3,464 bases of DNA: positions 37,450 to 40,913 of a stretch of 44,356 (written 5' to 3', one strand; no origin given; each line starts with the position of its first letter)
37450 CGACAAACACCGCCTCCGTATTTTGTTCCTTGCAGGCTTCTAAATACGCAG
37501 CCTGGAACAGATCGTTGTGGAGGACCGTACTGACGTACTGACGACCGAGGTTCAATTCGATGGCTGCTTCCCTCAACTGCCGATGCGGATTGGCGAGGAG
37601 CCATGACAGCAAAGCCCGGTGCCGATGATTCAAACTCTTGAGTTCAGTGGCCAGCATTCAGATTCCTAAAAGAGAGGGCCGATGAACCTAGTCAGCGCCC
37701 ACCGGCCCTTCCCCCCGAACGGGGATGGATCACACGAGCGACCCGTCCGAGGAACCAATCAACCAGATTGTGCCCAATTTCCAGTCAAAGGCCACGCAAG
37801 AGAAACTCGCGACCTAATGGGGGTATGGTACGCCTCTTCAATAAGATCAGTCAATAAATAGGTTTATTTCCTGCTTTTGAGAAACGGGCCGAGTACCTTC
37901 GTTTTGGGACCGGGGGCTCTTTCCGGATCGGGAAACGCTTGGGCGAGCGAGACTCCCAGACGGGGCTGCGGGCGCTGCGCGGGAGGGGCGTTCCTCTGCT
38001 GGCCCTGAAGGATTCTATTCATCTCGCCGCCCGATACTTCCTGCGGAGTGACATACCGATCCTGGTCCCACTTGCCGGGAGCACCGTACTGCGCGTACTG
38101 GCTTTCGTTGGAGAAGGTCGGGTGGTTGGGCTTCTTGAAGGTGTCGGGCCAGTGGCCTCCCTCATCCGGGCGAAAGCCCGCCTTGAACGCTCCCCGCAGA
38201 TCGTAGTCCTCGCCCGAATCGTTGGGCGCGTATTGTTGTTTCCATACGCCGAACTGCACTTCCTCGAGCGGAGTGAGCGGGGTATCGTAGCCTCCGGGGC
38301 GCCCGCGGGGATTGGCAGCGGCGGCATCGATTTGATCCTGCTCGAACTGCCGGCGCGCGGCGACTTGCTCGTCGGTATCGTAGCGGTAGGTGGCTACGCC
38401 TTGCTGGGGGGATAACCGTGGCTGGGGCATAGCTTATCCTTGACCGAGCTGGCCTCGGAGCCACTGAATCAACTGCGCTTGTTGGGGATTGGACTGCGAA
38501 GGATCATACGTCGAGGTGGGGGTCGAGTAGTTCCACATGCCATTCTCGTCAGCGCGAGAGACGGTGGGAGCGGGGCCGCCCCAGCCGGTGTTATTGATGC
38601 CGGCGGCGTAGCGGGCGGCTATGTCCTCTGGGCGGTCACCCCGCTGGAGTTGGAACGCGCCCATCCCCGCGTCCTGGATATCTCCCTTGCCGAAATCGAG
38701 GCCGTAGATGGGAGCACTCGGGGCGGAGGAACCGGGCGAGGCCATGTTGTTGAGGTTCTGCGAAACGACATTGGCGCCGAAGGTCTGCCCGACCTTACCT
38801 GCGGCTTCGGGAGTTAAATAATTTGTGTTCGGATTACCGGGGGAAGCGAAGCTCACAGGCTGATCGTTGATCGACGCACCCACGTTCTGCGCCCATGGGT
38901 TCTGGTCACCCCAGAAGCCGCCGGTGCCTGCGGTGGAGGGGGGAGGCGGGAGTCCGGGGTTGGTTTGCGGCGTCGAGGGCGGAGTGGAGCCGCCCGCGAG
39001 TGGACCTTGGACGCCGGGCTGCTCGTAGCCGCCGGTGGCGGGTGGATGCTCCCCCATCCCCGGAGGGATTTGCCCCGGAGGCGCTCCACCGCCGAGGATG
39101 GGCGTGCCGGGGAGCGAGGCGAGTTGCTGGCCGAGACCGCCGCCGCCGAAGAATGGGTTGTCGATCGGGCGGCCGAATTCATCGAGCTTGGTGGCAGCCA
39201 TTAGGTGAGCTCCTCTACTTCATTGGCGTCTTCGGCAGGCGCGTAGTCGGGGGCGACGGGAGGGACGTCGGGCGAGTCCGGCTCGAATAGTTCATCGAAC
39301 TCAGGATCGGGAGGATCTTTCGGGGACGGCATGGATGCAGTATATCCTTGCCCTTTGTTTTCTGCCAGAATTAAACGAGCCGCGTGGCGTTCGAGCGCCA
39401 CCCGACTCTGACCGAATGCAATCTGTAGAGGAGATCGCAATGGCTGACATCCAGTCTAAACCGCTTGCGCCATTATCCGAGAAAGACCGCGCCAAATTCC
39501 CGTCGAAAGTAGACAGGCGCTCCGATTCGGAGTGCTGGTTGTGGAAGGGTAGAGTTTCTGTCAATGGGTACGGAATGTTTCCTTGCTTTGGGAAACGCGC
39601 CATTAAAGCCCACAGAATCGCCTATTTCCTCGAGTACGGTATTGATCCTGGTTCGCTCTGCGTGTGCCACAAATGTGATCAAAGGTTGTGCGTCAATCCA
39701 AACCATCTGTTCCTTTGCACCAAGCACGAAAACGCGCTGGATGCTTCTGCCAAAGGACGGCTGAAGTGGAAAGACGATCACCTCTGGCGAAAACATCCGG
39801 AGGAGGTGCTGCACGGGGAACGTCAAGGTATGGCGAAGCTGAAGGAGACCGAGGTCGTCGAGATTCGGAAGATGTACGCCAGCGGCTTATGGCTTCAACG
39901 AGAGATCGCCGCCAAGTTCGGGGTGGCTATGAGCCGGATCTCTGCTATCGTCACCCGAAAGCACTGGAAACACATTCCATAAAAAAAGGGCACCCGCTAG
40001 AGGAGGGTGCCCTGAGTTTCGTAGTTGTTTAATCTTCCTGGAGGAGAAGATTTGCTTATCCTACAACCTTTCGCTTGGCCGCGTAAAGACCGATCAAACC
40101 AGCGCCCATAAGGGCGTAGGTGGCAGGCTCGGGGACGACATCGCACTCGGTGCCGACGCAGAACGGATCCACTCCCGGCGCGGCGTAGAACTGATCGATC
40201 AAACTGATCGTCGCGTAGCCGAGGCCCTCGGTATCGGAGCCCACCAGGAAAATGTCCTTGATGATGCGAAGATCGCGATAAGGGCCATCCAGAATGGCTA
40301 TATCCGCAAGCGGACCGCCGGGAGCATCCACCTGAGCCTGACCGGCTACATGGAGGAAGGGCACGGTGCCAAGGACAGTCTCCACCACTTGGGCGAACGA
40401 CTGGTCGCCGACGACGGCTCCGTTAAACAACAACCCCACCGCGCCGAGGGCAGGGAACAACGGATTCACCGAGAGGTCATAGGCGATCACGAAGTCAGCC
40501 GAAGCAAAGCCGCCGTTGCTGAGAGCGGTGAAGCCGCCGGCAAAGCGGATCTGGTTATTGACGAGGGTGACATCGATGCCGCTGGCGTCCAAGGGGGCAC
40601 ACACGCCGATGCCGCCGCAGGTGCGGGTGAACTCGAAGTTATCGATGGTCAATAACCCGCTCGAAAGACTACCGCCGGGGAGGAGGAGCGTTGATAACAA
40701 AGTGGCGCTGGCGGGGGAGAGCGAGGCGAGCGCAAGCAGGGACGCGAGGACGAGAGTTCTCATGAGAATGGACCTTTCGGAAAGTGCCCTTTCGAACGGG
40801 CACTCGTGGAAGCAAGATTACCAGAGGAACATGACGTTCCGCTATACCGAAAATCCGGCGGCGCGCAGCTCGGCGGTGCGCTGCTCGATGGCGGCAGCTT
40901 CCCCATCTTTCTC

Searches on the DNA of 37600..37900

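Call 65: search_rna_families(source=window, start=37600, end=37900, threshold=evalue, max_evalue=10)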
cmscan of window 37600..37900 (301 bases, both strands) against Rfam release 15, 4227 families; matches with E-value up to 10: 3.
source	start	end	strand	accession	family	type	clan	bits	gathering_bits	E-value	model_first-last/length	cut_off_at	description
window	37602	37677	+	RF02133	HOXB13-AS1_2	Gene; lncRNA;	-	12.9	40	1.1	1-81/81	no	HOXB13 antisense RNA 1 conserved region 2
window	37671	37799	-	RF02354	BjrC80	Gene; sRNA;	-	11.3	80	6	1-162/162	no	Bradyrhizobiaceae sRNA BjrC80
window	37676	37720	+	RF01151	snoU82P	Gene; snRNA; snoRNA; CD-box;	-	10.5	42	2.6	1-55/55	no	Small nucleolar RNA U82P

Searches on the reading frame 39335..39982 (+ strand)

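Call 17: search_protein_families(library=pfam, proteins=[window:39335-39982:+], max_evalue=0.01)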
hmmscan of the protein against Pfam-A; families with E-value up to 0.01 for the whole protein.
window:39335-39982:+ (215 aa): 1 family
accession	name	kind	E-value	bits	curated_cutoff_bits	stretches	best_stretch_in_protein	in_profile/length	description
PF13392.12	HNH_3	-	3.1e-09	36.8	24.8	1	91-134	2-45/46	HNH endonuclease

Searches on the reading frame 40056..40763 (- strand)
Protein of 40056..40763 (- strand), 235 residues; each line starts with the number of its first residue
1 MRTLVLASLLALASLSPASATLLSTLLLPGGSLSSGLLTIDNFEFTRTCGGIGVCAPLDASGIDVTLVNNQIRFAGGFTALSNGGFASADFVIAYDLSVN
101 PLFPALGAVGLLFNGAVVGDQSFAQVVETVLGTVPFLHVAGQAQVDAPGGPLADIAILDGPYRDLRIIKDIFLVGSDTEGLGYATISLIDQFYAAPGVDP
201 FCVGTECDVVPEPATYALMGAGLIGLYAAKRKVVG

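Call 17: search_protein_families(library=pfam, proteins=[window:40056-40763:-], max_evalue=0.01)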
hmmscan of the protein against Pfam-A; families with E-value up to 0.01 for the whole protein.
window:40056-40763:- (235 aa): 1 family
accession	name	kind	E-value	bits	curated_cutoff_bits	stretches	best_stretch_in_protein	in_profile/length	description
PF07589.16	PEP-CTERM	-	1.3e-06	28.7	20.7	1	210-232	2-24/24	PEP-CTERM motif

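Call 59: find_homologous_proteins(query=window:40056-40763:-, max_evalue=0.00001)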
Query window:40056-40763:- (235 aa): 30 proteins with E <= 0.00001 among 8000 candidates.
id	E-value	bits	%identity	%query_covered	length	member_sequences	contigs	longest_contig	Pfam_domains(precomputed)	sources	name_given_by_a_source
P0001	1.2e-126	439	87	100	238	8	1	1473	-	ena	-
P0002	4.3e-123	427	88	95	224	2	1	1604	PF07589.17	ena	-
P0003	7.0e-121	420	83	98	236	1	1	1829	PF07589.17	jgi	jgi:hypothetical protein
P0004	1.6e-120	419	82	99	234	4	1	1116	PF07589.17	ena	-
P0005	6.0e-119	414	85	91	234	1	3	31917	PF07589.17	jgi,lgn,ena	-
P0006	2.5e-116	405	80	98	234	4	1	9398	PF07589.17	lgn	-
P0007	1.6e-114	399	79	98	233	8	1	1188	PF07589.17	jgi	-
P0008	8.4e-110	384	79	100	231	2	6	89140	-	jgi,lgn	jgi:hypothetical protein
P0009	1.3e-108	380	78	95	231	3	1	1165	PF07589.17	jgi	-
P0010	8.4e-105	367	75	99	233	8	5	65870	PF07589.17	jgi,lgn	jgi:hypothetical protein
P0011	3.6e-104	365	76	99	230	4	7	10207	PF07589.17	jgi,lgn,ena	-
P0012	5.0e-103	362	79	91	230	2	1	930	PF07589.17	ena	-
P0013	5.0e-103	362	72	87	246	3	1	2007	PF07589.17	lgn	-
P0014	3.4e-97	342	70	100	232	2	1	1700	-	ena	-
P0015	4.5e-91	322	69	100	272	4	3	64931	PF07589.17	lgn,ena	-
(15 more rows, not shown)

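Call 60: find_encoding_contigs(protein=P0008, flank=10000, max_places=3)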
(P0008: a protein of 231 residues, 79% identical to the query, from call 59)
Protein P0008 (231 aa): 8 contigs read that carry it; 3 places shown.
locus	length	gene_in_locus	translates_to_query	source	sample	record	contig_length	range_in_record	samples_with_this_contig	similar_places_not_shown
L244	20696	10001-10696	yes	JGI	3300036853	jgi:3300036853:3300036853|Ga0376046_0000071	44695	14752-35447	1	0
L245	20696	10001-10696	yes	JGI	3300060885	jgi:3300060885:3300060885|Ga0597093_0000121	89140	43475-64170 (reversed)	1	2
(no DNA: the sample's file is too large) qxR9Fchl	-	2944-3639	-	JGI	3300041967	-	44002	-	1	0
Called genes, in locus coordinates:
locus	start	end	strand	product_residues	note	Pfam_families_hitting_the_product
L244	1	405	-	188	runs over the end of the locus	-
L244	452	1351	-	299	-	-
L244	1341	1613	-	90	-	-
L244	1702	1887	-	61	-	-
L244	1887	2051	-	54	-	-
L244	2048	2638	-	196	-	-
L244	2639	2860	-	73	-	-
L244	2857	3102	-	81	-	-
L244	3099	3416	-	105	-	-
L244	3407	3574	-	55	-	-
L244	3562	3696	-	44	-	-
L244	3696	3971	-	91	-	-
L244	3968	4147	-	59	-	-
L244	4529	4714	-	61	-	-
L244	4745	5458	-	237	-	PF23872:DUF7227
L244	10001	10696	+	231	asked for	-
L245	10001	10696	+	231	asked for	-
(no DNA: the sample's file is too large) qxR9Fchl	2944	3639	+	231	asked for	-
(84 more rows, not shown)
